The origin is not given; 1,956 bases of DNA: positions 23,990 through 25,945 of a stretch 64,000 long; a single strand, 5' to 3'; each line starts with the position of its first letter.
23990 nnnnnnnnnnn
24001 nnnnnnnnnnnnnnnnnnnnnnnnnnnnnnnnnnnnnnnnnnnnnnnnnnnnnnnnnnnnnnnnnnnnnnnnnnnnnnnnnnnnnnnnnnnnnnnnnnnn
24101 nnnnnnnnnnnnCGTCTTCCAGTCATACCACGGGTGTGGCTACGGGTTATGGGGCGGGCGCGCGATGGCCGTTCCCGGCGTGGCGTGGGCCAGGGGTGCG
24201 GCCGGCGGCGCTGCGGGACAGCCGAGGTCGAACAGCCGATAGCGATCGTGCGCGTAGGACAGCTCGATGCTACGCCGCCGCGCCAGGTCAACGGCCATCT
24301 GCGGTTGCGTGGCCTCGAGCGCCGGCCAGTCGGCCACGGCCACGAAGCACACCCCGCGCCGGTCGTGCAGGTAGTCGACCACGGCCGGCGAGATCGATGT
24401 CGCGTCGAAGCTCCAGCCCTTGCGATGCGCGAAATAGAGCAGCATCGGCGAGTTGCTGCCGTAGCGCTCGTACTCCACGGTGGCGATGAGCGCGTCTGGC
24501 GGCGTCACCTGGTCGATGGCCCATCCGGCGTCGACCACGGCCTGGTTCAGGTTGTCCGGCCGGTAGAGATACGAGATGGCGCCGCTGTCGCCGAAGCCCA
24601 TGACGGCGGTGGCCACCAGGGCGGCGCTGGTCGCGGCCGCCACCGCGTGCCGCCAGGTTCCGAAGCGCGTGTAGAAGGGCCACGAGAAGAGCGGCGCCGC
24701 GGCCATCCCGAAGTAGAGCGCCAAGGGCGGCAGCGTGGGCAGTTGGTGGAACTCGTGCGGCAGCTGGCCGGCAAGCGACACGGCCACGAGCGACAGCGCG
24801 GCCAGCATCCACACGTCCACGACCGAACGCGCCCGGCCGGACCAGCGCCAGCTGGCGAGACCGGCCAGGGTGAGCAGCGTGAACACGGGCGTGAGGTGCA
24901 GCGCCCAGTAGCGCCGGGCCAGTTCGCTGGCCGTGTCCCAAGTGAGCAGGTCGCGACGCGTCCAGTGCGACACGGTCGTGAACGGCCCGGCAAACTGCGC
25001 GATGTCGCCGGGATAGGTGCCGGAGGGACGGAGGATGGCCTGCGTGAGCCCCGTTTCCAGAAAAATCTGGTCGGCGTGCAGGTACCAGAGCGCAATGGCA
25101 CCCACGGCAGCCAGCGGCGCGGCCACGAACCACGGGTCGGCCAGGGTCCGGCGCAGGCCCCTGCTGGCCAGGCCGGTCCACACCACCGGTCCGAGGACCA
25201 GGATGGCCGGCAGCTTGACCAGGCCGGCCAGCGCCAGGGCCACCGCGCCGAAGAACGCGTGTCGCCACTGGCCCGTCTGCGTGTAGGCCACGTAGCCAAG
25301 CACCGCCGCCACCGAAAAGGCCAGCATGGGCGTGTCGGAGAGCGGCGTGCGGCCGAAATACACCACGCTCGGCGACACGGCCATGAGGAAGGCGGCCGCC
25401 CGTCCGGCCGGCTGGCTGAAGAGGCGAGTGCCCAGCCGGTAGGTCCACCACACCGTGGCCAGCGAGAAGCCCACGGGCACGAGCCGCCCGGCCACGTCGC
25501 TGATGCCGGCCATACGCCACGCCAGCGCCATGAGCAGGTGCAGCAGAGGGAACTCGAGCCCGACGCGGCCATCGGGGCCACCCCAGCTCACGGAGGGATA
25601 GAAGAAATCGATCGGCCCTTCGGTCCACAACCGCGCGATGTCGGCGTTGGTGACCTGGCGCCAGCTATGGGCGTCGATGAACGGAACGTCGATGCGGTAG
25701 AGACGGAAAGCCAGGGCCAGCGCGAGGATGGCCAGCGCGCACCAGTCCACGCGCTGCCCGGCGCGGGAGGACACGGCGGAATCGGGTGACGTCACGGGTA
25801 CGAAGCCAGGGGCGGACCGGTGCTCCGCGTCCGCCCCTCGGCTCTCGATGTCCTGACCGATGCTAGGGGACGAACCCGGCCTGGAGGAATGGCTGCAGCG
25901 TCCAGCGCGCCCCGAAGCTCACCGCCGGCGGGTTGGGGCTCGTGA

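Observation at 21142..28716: Accessory minus-strand block: three secreted Fn3-array proteins, a GT-C glycosyltransferase and a WecD-like acetyltransferase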

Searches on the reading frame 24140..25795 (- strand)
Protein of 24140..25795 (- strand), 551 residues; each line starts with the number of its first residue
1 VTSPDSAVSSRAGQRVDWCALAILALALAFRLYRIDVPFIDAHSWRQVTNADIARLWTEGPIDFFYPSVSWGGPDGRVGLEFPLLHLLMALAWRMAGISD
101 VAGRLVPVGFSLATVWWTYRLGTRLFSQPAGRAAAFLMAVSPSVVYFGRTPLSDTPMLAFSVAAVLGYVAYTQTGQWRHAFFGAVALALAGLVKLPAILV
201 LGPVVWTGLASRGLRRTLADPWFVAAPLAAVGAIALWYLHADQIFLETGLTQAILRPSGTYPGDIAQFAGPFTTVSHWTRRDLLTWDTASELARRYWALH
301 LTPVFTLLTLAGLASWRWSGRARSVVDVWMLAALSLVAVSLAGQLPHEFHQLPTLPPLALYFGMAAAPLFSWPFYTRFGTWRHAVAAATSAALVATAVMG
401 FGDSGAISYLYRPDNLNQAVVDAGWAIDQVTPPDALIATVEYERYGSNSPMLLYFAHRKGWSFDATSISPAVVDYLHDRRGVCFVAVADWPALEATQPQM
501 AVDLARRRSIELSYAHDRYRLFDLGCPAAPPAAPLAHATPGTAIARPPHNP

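Call 4: search_protein_families(library=pfam, proteins=[window:24140-25795:-], max_evalue=0.1)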
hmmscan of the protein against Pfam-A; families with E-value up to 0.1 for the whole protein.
window:24140-25795:- (551 aa): 2 families
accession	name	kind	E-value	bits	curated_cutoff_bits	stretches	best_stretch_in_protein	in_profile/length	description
PF13231.12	PMT_2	-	1.6e-12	48.4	26.1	1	83-235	4-155/160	Dolichyl-phosphate-mannose-protein mannosyltransferase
PF02366.24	PMT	-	1.9e-07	31.3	22.7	1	98-206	80-194/245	Dolichyl-phosphate-mannose-protein mannosyltransferase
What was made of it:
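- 24140..25795 (-): GT-C fold membrane glycosyltransferase (551 aa), GT39 / ArnT-like, with a C-terminal soluble alpha/beta domain. Pfam PMT_2 E 1.6e-12 and PMT E 1.9e-7 (call 4).
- Checked: GT-C, 24140-25795, 551 aa. Pfam PMT_2 E 1.6e-12 and PMT E 1.9e-7 (call 4).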

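Call 5: search_protein_families(library=ncbifam, proteins=[window:24140-25795:-], max_evalue=0.1)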
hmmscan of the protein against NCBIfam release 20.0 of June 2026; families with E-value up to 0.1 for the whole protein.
window:24140-25795:- (551 aa): 1 family
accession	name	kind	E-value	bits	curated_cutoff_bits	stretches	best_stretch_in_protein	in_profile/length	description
TIGR03663.1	TIGR03663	subfamily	6.8e-14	51.7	126.25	1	83-200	53-169/435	flippase activity-associated protein Agl23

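Call 8: search_solved_structures(query=window:24140-25795:-, max_evalue=0.1, show_alignments=1)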
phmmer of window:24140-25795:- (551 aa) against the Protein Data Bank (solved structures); distinct sequences matched with E-value up to 0.1: 0.
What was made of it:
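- Closest known: GT-C glycosyltransferases of the GT39/GT83 type. Different: No PDB sequence match at E<=0.1 (call 8).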

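Call 37: find_homologous_proteins(query=window:24140-25795:-, max_evalue=1e-10)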
Query window:24140-25795:- (551 aa): 277 proteins with E <= 1e-10 among 8000 candidates; the best 120 are listed.
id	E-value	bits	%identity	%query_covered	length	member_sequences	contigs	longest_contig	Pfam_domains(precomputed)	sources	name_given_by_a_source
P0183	0.0e+0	1240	100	100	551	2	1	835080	PF02366.25,PF13231.13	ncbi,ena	-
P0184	8.3e-292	987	83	96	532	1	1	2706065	PF02366.25,PF13231.13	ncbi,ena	-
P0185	9.7e-287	971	82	96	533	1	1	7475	PF02366.25,PF13231.13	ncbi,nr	ncbi:MAG: glycosyltransferase family 39 protein [Acidobacteria bacterium]|nr:glycosyltransferase fam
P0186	1.0e-252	858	74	94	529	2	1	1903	PF13231.13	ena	-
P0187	3.7e-249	846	73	91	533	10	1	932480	PF13231.13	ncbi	-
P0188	7.2e-249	845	72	95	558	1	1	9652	PF02366.25,PF13231.13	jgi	-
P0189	1.3e-245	835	72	93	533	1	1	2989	PF02366.25,PF13231.13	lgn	-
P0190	2.0e-245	834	73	93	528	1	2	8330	PF13231.13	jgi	jgi:4-amino-4-deoxy-L-arabinose transferase-like glycosyltransferase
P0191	4.8e-244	830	70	96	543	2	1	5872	PF02366.25,PF13231.13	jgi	jgi:4-amino-4-deoxy-L-arabinose transferase-like glycosyltransferase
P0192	2.3e-243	827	73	93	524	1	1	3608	PF02366.25,PF13231.13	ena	-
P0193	4.5e-243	826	70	93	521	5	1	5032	PF13231.13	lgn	-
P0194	1.1e-241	822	72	94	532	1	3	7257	PF13231.13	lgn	-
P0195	6.0e-241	819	71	94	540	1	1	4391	PF02366.25,PF13231.13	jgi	jgi:4-amino-4-deoxy-L-arabinose transferase-like glycosyltransferase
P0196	1.8e-240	818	70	94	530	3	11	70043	PF02366.25,PF13231.13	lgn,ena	-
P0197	1.9e-237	808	68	96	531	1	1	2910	PF02366.25,PF13231.13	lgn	-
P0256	3.8e-171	589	56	95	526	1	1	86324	PF02366.25,PF13231.13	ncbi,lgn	-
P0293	1.1e-129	452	50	90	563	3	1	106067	PF02366.25,PF13231.13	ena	-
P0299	2.4e-128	448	51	90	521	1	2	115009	PF02366.25,PF13231.13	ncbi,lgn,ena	-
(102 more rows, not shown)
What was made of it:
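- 24140..25795 (-): Sources name relatives 'glycosyltransferase family 39' or 'ArnT family' (call 37).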

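Call 38: find_encoding_contigs(protein=P0256, flank=8000, max_places=2)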
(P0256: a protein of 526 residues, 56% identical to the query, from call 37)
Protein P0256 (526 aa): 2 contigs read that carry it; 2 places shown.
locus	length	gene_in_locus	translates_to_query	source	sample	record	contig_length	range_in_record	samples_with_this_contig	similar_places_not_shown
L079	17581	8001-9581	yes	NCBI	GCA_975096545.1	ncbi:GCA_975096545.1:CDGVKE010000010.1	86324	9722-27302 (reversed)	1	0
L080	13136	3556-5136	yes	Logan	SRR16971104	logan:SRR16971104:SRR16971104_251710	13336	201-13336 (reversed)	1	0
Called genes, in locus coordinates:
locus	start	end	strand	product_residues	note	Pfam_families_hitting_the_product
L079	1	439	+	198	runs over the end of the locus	PF00889:EF_TS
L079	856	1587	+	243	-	PF00696:AA_kinase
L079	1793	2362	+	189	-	PF01765:RRF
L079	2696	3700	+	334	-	PF00291:PALP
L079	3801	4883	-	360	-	PF00365:PFK, PF01513:NAD_kinase (weak)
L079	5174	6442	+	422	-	-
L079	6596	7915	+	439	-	PF00041:fn3 (faint)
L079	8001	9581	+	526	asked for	PF02366:PMT (weak), PF13231:PMT_2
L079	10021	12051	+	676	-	PF00413:Peptidase_M10 (weak), PF00041:fn3 (weak)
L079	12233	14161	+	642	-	-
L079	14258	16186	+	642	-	PF00082:Peptidase_S8, PF00041:fn3 (faint)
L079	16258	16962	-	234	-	-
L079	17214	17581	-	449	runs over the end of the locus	-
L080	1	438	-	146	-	?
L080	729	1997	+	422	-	-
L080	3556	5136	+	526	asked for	PF02366:PMT (weak), PF13231:PMT_2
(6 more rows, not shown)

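Call 39: find_encoding_contigs(protein=P0299, flank=8000, max_places=2)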
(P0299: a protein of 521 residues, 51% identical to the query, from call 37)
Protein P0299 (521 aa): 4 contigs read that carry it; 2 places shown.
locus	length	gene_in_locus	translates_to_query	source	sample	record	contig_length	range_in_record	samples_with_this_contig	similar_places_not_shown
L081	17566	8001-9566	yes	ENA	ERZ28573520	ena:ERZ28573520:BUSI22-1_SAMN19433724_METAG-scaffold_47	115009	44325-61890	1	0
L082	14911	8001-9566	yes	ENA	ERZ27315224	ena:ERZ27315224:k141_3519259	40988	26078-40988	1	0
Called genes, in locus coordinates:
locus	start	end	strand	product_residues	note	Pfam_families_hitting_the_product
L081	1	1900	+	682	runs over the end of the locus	PF07691:PA14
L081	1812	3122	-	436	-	PF00657:Lipase_GDSL (faint)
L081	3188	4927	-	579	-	-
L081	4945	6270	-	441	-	PF00041:fn3 (weak)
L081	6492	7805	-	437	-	PF00041:fn3 (faint)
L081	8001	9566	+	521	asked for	PF02366:PMT (weak), PF13231:PMT_2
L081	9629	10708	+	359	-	PF00365:PFK, PF01513:NAD_kinase (weak)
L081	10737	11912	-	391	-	PF00291:PALP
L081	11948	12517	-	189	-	PF01765:RRF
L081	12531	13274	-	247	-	PF00696:AA_kinase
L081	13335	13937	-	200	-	PF00889:EF_TS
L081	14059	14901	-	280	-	PF00318:Ribosomal_S2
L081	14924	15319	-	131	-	PF00380:Ribosomal_S9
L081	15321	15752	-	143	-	PF00572:Ribosomal_L13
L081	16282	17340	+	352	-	PF11104:PilM_2, PF06723:MreB_Mbl (faint), PF14450:FtsA (weak)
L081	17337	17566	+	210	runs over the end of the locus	PF05137:PilN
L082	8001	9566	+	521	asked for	PF02366:PMT (weak), PF13231:PMT_2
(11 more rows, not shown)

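Call 40: find_encoding_contigs(protein=P0293, flank=8000, max_places=2)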
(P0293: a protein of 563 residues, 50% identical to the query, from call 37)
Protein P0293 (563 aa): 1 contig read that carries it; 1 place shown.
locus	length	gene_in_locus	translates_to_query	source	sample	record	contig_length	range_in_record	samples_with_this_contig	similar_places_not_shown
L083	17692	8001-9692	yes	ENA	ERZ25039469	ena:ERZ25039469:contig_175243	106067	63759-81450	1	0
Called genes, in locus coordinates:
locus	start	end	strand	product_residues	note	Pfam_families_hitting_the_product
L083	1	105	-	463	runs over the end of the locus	-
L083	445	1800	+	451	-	PF00206:Lyase_1, PF10397:ADSL_C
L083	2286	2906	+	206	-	PF00753:Lactamase_B (weak)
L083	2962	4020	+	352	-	PF24684:Vgb_lyase (faint), PF20067:SSL_N (faint), PF08450:SGL (faint), PF25021:TEN_NHL, PF01436:NHL (weak), PF25021:TEN_NHL (weak), PF01436:NHL (weak)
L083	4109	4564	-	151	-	PF10604:Polyketide_cyc2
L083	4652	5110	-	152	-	-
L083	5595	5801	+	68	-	PF07638:Sigma70_ECF, PF08281:Sigma70_r4_2, PF04545:Sigma70_r4 (weak)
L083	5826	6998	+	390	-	PF01636:APH (faint), PF00069:Pkinase, PF03109:ABC1 (faint), PF07714:PK_Tyr_Ser-Thr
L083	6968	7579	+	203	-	-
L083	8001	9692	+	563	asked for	PF02366:PMT (weak), PF13231:PMT_2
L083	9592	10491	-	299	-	PF00034:Cytochrom_C, PF13442:Cytochrome_CBB3 (faint), PF00034:Cytochrom_C (weak)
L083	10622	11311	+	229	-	PF04831:POPDC1-3, PF00027:cNMP_binding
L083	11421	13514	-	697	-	PF00561:Abhydrolase_1 (faint), PF05448:AXE1 (weak), PF00326:Peptidase_S9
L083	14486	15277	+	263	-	-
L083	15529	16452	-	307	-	PF12704:MacB_PCD, PF02687:FtsX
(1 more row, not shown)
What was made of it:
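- A 50%-identical paralogue lies in an unrelated context (call 40).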

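Call 62: predict_structure(alignment_id=A5)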
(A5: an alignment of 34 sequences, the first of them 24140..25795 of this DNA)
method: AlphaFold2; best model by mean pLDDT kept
length: 551 residues; sequences in the alignment: 34
mean_pLDDT: 89.8   pTM: 0.90
mean pLDDT of the five models: 89.8, 88.8, 86.9, 86.6, 86.4
residues with pLDDT >= 90: 413; 70-90: 83; 50-70: 26; < 50: 29
segments of 3 or more residues with pLDDT < 50: 1-5, 7-9, 534-551
pLDDT, mean of each block of 10 residues (from residue 1): 45 77 98 89 85 96 94 91 93 97 97 98 98 98 94 95 98 98 98 93 98 98 97 95 86 64 82 80 95 89 95 94 97 94 86 96 98 97 98 97 86 75 96 96 80 95 93 95 96 96 98 95 84 46 43 46
secondary structure, 60 per line:
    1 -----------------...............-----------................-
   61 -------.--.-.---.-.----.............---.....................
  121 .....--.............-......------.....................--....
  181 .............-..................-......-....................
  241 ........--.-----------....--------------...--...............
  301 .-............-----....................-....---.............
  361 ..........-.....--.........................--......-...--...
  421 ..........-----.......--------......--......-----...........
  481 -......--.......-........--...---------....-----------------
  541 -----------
elements in order: H18-32 H44-59 H84-96 H100-125 H128-140 H142-147 H154-174 H177-193 H195-212 H214-219 H221-248 H263-266 H286-301 H303-314 H320-339 H341-344 H348-370 H372-376 H379-403 H406-411 H418-430 E436-442 H451-456 E459-464 H470-480 E482-487 H490-496 H498-505 E508-510 E520-523
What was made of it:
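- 24140..25795 (-): AF2 pLDDT 89.8 (call 62).
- On GT-C glycosyltransferase, GT39/PMT_2 type: Model pLDDT 89.8 (call 62).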

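Call 64: fold_search(model_id=the predicted structure, library=pdb)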
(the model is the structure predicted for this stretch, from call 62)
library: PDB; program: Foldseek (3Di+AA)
matches with E <= 10: 282; with E <= 0.001: 27
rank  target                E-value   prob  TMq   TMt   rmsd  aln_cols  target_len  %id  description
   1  8pn9_A                3.5e-10  1.00  0.54  0.46  13.7       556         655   15  Structure of human oligosaccharyltransferase OST-A complex bound to NGI-1 (released 2024-05-08)
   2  6s7o_A                2.6e-09  1.00  0.54  0.46  12.3       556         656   15  Cryo-EM structure of human oligosaccharyltransferase complex OST-A (released 2019-12-18)
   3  7oci_F                3.9e-09  1.00  0.57  0.50  11.4       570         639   15  Cryo-EM structure of yeast Ost6p containing oligosaccharyltransferase complex (released 2022-02-16)
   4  8b6l_I                4.4e-09  1.00  0.52  0.43  12.1       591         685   15  Subtomogram average of the human Sec61-TRAP-OSTA-translocon (released 2022-12-07)
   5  5ezm                  1.3e-08  1.00  0.60  0.61   9.9       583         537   13  Crystal Structure of ArnT from Cupriavidus metallidurans in the apo state (released 2016-02-17)
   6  9n9j_I                1.5e-08  1.00  0.53  0.43  11.4       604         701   14  Structure of a GRP94 folding intermediate engaged with a CCDC134- and FKBP11-bound secretory translocon (released 2025-11-19)
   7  6ezn_F                2.0e-08  1.00  0.50  0.43  12.8       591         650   15  Cryo-EM structure of the yeast oligosaccharyltransferase (OST) complex (released 2018-01-17)
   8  7e9s_A                2.1e-08  1.00  0.54  0.36  12.4       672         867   12  Archaeal oligosaccharyltransferase AglB from Archaeoglobus fulgidus in complex with an inhibitory peptide and a dolich (released 2021-09-08)
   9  3wak                  2.3e-08  1.00  0.55  0.37  12.2       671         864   13  Crystal structure of the Archaeoglobus fulgidus oligosaccharyltransferase (O29867_ARCFU) in the apo form (released 2013-10-30)
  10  8agb_A                2.7e-08  1.00  0.49  0.43  13.2       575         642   13  Structure of yeast oligosaccharylransferase complex with lipid-linked oligosaccharide bound (released 2022-12-07)
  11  5f15                  3.0e-08  1.00  0.59  0.60  10.4       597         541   14  Crystal Structure of ArnT from Cupriavidus metallidurans bound to Undecaprenyl phosphate (released 2016-02-17)
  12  6c26_A                3.0e-08  1.00  0.50  0.43  14.4       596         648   13  The Cryo-EM structure of a eukaryotic oligosaccharyl transferase complex (released 2018-01-31)
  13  5gmy_A                3.2e-08  1.00  0.52  0.36  12.8       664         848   12  Crystal structure of the Archaeoglobus fulgidus oligosaccharyltransferase (O29867_ARCFU) tethered with an acceptor pep (released 2017-02-01)
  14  8age_A                3.5e-08  1.00  0.55  0.48  10.6       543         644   14  Structure of yeast oligosaccharylransferase complex with acceptor peptide bound (released 2022-12-07)
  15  8agc_A                3.5e-08  1.00  0.50  0.41  12.3       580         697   16  Structure of yeast oligosaccharylransferase complex with lipid-linked oligosaccharide and non-acceptor peptide bound (released 2022-12-07)
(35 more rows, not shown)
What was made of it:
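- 24140..25795 (-): Foldseek: STT3 E 3.5e-10, ArnT TM 0.60/0.61 (call 64).
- On GT-C glycosyltransferase, GT39/PMT_2 type: ArnT gives TM 0.60/0.61 (call 64). Fold matches include both lipid-acceptor (ArnT) and protein-acceptor (STT3, AglB, PglB, Pmt) enzymes (call 64).
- Closest known: GT-C glycosyltransferases of the GT39/GT83 type. Same: Foldseek TM 0.60 to ArnT 5ezm (call 64).
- Closest known: GT-C glycosyltransferases of the GT39/GT83 type. Different: 13-19% identity to every solved GT-C (call 64).
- The GT-C has the GT39/PMT_2 signature (call 4) and a GT-C fold that matches the protein-glycosylating STT3, AglB, PglB and Pmt (call 64). The best whole-chain fold match is ArnT, a lipid A transferase (TM 0.60; call 64).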
